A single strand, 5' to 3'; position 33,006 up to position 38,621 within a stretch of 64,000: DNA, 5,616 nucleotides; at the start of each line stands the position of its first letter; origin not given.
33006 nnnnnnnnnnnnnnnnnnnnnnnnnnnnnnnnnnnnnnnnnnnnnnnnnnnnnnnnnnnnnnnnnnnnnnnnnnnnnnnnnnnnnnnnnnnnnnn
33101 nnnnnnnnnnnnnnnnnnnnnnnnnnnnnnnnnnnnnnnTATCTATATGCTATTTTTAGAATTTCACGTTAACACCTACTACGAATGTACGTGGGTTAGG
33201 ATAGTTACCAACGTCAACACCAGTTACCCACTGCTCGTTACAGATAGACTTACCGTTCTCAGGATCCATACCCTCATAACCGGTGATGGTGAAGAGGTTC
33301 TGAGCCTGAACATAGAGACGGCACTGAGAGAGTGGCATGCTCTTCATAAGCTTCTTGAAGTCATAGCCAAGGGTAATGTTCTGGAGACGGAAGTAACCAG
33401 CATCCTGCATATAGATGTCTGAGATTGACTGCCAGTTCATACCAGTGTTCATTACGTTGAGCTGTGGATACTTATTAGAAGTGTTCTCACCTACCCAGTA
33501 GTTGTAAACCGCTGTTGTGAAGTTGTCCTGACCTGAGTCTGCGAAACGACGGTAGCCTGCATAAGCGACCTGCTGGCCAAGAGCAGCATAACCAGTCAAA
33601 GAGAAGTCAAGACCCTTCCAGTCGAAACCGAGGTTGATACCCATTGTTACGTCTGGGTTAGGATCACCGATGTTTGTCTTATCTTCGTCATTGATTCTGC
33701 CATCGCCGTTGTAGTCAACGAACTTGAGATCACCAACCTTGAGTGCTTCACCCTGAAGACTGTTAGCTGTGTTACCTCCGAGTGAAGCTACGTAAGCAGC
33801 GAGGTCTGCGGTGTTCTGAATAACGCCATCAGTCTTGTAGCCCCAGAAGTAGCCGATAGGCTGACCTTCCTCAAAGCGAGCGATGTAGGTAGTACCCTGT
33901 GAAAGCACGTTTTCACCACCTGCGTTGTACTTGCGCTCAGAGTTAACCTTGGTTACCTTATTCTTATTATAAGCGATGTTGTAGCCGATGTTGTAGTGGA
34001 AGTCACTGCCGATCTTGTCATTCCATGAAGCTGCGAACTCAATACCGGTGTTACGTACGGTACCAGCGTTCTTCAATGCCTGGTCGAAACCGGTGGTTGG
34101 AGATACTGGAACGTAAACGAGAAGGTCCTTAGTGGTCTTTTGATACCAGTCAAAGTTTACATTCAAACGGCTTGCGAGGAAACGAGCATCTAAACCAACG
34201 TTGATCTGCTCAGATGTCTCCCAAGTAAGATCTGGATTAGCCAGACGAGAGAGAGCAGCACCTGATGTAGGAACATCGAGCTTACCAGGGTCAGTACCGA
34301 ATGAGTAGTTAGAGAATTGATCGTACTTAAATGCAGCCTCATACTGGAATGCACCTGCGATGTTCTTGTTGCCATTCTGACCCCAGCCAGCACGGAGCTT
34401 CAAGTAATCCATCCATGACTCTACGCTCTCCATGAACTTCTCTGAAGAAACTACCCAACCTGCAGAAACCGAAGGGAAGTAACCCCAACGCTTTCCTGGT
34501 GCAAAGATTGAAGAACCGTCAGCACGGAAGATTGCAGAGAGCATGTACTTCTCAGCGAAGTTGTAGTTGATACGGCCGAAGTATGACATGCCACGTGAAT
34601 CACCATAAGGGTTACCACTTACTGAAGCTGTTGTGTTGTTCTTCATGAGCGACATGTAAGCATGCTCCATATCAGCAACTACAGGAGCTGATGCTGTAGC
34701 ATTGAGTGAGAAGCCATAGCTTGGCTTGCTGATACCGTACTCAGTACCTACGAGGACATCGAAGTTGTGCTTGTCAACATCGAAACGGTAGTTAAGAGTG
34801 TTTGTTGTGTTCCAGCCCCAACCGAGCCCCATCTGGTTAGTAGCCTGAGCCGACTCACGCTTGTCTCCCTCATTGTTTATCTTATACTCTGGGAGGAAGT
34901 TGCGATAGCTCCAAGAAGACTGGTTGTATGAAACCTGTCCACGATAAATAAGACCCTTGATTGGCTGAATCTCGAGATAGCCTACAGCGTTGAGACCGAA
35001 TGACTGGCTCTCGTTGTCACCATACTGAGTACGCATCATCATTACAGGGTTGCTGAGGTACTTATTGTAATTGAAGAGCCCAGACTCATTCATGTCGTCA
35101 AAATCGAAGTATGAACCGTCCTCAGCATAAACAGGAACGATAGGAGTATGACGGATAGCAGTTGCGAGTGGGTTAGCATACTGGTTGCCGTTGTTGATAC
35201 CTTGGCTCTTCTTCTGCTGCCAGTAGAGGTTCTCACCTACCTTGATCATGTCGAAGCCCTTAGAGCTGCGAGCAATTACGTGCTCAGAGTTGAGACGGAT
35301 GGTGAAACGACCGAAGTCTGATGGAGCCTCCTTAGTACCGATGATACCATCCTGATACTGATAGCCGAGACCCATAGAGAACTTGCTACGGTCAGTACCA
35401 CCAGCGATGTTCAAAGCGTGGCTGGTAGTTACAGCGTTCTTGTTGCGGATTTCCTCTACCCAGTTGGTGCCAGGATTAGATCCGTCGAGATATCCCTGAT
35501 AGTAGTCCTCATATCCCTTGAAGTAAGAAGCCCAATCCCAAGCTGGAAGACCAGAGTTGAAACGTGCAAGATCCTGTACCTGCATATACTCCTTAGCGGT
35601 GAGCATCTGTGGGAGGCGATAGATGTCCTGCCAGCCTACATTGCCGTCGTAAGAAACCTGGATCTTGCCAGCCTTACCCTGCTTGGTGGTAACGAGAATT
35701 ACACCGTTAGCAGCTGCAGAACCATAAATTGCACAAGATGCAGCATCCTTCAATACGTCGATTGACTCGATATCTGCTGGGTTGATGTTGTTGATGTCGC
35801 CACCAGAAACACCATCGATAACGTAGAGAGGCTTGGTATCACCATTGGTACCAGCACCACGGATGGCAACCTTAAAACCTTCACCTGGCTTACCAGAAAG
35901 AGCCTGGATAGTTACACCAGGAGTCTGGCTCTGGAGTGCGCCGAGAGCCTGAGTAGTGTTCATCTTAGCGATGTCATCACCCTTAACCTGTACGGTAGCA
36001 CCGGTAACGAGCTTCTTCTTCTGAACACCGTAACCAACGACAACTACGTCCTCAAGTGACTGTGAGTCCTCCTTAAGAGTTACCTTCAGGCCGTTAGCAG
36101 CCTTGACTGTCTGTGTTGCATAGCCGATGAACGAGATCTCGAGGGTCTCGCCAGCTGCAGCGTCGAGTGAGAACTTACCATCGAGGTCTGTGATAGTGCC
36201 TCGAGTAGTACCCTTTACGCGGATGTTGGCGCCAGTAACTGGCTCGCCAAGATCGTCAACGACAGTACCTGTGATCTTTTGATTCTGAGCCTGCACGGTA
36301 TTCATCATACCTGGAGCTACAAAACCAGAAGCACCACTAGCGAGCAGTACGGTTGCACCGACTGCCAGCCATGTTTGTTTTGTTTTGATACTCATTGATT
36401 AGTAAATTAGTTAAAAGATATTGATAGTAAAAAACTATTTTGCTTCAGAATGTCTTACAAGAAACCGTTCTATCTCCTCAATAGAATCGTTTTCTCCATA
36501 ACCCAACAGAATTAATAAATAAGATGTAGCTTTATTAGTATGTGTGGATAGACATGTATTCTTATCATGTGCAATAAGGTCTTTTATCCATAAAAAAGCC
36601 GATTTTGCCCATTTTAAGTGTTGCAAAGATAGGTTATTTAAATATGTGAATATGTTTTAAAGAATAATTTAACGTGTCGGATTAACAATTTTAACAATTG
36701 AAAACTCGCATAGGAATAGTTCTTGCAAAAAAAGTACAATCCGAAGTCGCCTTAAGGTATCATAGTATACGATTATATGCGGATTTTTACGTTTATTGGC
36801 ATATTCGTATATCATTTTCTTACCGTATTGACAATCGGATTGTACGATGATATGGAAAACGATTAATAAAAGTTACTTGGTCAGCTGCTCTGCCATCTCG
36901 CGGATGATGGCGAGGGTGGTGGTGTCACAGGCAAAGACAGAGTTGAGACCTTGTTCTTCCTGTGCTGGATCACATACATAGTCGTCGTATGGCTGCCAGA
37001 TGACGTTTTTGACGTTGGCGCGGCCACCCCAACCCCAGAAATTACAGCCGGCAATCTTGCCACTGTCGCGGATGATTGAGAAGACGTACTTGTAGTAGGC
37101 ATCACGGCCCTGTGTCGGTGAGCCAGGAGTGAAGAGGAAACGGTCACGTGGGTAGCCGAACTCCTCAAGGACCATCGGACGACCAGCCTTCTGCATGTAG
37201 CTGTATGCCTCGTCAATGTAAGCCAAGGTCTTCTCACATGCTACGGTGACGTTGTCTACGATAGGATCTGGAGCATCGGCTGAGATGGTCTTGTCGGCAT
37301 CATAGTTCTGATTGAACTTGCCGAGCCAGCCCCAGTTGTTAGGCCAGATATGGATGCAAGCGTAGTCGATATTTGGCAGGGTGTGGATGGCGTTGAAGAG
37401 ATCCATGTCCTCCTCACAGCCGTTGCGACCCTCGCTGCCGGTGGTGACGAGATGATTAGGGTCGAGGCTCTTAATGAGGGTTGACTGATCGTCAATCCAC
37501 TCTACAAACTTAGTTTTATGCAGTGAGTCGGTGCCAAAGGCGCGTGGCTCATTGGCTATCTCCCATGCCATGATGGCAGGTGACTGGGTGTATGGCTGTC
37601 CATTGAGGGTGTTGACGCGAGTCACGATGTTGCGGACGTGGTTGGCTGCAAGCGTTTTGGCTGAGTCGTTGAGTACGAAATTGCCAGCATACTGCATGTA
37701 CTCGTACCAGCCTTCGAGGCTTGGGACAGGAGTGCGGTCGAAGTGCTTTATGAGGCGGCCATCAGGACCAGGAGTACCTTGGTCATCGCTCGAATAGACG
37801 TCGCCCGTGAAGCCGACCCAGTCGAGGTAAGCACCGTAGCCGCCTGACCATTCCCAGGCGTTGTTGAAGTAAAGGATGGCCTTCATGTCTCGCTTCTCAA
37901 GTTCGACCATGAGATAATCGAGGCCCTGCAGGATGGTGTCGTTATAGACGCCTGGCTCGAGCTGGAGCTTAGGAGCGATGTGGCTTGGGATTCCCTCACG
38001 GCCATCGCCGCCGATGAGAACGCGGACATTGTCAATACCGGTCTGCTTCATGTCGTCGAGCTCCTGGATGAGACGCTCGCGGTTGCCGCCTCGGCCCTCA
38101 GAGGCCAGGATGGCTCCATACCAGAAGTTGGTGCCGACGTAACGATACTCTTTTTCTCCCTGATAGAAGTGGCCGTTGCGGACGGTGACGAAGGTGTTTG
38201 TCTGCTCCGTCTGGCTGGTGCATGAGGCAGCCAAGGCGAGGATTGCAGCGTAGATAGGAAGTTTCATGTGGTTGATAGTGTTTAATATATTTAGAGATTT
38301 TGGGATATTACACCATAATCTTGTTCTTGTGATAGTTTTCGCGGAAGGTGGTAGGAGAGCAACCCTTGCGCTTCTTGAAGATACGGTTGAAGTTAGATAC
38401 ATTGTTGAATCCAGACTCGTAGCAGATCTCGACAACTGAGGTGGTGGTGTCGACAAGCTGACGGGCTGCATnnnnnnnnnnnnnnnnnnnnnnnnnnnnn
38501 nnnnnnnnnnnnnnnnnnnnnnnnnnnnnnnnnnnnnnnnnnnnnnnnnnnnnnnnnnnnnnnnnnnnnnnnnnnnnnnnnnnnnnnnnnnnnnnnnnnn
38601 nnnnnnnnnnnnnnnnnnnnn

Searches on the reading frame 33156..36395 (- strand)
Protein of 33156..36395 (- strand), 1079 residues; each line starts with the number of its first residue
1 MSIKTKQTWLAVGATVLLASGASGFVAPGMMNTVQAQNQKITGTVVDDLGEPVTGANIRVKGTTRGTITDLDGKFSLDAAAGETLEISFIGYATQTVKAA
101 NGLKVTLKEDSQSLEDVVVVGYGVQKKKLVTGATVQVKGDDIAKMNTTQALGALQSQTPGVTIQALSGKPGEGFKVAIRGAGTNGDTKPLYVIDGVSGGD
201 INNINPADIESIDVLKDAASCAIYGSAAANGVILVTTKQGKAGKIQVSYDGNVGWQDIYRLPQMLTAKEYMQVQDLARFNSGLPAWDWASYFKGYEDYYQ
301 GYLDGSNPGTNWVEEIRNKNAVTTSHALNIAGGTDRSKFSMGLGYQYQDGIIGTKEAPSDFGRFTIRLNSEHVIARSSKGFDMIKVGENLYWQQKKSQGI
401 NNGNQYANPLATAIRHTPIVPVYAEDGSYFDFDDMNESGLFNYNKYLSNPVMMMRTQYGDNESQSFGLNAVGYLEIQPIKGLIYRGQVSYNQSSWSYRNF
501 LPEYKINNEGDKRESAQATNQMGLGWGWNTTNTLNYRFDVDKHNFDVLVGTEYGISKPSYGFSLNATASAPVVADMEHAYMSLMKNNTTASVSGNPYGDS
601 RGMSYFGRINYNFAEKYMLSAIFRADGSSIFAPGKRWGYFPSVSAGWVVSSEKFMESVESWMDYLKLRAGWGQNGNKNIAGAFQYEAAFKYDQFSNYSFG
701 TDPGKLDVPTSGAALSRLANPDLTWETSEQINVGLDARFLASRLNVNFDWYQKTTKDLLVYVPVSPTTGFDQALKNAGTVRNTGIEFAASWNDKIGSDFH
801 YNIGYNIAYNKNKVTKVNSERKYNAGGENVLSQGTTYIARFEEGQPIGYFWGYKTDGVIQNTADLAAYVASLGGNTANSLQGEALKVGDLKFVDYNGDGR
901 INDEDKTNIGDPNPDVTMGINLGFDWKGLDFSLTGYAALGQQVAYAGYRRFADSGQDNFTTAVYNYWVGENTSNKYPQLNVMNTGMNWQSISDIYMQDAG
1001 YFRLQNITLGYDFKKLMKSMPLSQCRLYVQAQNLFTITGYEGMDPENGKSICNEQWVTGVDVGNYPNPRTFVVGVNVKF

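Call 17: search_protein_families(library=pfam, proteins=[window:33156-36395:-], max_evalue=0.0001)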
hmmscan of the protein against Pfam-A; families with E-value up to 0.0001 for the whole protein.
window:33156-36395:- (1079 aa): 3 families
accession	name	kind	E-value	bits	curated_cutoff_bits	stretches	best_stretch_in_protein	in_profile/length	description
PF13715.12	CarbopepD_reg_2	-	1.7e-18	66.8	32.2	1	41-119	1-88/88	CarboxypepD_reg-like domain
PF07715.20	Plug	-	4.7e-18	66.1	23.9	1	130-232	5-107/107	TonB-dependent Receptor Plug Domain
PF13620.12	CarboxypepD_reg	-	1.7e-11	44.7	32.3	1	41-98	2-65/82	Carboxypeptidase regulatory-like domain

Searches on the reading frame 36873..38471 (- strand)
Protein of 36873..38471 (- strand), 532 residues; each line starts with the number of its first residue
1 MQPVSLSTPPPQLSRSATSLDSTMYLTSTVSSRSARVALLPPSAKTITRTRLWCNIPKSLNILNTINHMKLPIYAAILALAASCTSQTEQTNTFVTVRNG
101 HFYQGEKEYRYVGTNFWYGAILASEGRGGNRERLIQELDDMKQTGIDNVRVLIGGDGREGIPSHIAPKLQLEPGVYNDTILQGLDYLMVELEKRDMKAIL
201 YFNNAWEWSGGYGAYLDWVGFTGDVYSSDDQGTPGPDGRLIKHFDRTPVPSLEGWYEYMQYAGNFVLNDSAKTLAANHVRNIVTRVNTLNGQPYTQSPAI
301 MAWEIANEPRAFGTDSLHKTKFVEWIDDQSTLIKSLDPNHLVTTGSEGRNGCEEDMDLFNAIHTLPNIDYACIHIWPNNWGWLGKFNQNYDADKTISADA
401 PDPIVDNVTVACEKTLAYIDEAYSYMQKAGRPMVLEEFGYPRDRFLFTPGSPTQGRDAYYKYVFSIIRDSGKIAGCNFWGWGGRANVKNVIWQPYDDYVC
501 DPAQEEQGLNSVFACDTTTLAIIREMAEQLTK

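Call 17: search_protein_families(library=pfam, proteins=[window:36873-38471:-], max_evalue=0.0001)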
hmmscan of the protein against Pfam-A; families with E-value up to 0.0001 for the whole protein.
window:36873-38471:- (532 aa): 1 family
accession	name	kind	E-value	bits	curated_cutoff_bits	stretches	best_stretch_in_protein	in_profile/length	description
PF00150.24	Cellulase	-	9.4e-07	29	23.5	1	138-462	27-255/272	Cellulase (glycosyl hydrolase family 5)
